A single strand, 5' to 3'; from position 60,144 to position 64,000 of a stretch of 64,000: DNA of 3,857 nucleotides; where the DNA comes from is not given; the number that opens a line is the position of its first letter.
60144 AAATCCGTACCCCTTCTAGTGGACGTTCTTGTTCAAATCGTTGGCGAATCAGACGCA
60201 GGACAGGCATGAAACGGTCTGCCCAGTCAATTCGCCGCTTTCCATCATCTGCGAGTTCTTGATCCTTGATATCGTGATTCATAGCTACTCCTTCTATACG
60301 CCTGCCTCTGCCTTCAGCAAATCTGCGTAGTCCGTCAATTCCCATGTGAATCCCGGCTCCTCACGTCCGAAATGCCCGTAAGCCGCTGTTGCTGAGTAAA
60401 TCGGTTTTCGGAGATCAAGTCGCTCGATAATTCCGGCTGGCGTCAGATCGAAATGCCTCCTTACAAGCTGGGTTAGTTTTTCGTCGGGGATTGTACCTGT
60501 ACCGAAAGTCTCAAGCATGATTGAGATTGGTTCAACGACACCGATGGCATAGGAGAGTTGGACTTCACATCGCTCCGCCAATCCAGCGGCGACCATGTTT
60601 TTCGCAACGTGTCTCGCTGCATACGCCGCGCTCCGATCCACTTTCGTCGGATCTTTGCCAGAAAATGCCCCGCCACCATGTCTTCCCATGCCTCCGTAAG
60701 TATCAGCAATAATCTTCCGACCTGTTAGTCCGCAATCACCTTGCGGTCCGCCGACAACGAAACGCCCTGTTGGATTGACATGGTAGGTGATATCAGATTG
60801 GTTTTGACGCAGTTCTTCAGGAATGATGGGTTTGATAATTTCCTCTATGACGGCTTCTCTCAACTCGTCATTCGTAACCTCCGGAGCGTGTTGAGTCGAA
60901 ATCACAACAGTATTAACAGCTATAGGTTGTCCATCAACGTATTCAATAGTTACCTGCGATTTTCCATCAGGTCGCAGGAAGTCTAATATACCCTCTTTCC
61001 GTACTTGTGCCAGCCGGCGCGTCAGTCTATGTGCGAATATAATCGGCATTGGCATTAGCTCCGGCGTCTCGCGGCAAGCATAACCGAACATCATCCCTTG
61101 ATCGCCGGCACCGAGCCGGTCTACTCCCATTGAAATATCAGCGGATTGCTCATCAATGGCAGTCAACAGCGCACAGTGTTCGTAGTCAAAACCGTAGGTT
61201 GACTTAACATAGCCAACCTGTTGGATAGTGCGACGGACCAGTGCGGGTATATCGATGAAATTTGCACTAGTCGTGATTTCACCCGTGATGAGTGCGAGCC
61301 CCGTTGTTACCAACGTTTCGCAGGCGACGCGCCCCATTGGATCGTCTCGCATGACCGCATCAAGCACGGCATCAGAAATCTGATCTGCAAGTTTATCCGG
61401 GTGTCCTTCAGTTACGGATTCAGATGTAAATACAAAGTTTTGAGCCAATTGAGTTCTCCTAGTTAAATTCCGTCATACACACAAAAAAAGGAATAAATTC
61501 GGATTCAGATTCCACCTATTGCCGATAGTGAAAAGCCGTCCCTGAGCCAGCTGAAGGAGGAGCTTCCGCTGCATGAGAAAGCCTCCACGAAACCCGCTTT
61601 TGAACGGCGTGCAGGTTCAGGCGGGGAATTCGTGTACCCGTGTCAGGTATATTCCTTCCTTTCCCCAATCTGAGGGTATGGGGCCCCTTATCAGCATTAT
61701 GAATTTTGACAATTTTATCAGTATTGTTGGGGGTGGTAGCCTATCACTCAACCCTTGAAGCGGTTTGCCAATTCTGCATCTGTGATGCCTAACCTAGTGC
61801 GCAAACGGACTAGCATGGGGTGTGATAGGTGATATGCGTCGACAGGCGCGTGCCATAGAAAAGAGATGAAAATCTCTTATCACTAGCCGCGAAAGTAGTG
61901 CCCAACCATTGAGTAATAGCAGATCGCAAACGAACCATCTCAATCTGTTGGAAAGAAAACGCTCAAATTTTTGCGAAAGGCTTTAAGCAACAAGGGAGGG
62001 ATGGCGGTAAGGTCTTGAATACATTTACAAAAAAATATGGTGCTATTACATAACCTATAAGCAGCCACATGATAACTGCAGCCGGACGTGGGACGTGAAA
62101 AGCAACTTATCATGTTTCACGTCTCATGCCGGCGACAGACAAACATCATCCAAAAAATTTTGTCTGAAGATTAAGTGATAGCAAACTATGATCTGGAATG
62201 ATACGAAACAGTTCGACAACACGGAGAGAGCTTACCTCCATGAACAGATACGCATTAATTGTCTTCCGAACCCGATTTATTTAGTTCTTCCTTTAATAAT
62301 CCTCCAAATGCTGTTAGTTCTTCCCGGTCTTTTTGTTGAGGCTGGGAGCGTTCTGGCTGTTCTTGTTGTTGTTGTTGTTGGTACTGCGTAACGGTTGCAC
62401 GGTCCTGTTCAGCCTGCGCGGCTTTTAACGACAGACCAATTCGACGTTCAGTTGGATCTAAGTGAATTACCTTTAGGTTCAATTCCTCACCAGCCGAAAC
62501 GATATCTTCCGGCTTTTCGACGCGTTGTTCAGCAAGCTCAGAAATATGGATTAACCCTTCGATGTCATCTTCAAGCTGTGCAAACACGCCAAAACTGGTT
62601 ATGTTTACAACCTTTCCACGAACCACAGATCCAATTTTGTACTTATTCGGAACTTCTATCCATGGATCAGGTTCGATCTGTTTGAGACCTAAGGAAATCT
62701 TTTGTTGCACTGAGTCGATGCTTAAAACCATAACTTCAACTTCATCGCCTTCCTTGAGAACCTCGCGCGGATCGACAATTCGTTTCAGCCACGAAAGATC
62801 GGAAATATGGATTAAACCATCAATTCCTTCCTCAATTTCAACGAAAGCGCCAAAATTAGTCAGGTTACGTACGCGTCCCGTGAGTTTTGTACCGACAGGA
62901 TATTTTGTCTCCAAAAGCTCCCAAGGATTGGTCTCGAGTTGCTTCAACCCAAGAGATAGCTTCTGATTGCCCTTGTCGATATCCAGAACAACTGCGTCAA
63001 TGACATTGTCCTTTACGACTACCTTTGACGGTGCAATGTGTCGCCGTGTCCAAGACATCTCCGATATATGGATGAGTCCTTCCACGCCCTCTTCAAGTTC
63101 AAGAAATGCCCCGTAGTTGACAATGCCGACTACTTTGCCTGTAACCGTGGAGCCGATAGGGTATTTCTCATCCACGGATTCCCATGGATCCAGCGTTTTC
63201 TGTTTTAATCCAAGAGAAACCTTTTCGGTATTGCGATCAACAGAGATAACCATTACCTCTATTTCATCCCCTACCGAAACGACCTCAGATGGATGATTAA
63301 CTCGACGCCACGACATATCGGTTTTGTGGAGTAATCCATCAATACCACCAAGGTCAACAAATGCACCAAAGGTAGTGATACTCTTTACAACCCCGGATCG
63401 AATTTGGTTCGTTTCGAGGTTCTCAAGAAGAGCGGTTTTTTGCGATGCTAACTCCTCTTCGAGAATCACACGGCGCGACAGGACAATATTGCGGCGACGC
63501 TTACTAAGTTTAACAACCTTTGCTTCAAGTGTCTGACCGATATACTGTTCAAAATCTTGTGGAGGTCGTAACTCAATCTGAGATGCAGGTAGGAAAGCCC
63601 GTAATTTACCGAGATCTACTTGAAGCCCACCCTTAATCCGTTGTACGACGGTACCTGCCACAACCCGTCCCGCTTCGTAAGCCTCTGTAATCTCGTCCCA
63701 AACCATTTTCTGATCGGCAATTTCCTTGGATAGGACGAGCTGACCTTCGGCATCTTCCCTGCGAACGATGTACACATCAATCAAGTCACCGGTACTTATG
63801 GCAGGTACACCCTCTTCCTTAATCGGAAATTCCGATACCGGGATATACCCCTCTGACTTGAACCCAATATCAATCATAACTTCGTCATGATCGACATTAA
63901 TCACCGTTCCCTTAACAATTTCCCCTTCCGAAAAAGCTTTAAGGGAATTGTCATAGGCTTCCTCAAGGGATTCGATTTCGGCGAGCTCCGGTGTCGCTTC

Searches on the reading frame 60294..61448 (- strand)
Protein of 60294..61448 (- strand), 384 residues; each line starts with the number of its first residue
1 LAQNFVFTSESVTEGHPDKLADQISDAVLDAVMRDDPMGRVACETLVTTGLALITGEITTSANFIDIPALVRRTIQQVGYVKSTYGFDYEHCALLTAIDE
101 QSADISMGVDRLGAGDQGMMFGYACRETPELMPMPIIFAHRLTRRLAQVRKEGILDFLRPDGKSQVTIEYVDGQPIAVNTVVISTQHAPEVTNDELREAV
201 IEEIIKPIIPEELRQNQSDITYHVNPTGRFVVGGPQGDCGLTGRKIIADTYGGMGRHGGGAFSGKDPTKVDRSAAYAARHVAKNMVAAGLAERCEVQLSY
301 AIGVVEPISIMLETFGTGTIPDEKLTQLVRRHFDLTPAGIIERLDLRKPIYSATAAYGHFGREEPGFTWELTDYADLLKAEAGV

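Call 67: search_protein_families(library=pfam, proteins=[window:60294-61448:-], max_evalue=0.0001)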
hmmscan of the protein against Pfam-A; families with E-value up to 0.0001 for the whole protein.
window:60294-61448:- (384 aa): 3 families
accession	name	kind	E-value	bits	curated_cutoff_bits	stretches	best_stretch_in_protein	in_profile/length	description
PF02773.21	S-AdoMet_synt_C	-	4.8e-69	231.1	25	1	232-370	1-137/138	S-adenosylmethionine synthetase, C-terminal domain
PF02772.21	S-AdoMet_synt_M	-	2.5e-50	170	29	1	112-230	2-120/120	S-adenosylmethionine synthetase, central domain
PF00438.25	S-AdoMet_synt_N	-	3e-41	140.4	33.1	1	5-103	2-99/99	S-adenosylmethionine synthetase, N-terminal domain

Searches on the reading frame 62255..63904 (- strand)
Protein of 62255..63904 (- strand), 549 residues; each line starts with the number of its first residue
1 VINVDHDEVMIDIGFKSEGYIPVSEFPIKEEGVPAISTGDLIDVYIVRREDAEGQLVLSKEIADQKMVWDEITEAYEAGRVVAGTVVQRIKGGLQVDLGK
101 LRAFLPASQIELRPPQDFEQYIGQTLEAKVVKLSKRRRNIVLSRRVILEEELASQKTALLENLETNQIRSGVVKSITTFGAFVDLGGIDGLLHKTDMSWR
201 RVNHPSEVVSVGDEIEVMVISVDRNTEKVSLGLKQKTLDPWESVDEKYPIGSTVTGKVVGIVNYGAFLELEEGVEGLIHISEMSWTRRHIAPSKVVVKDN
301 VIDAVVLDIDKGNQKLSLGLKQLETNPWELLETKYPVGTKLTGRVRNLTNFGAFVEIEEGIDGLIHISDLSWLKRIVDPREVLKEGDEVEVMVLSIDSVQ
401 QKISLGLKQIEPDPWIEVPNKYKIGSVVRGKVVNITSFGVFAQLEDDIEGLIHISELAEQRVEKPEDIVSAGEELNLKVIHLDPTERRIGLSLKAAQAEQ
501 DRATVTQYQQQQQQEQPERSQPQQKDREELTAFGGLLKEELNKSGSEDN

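Call 67: search_protein_families(library=pfam, proteins=[window:62255-63904:-], max_evalue=0.0001)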
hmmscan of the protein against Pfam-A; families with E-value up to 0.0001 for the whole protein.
window:62255-63904:- (549 aa): 5 families
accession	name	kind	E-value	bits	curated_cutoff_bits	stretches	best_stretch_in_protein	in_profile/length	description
PF00575.29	S1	-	8e-95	311.7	22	5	164-234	3-74/74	S1 RNA binding domain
PF23459.1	S1_RRP5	-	2.7e-23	82.8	27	0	424-493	3-72/72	RRP5 S1 domain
PF21710.3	Spt6_S1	-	1.3e-12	48.3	27.5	0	422-495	14-88/91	Spt6, S1/OB domain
PF13509.12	S1_2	-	1.4e-10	41.6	21.8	0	424-459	1-36/61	S1 domain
PF17092.11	PCB_OB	-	1.5e-06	29.4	27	0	153-219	19-97/111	Penicillin-binding protein OB-like domain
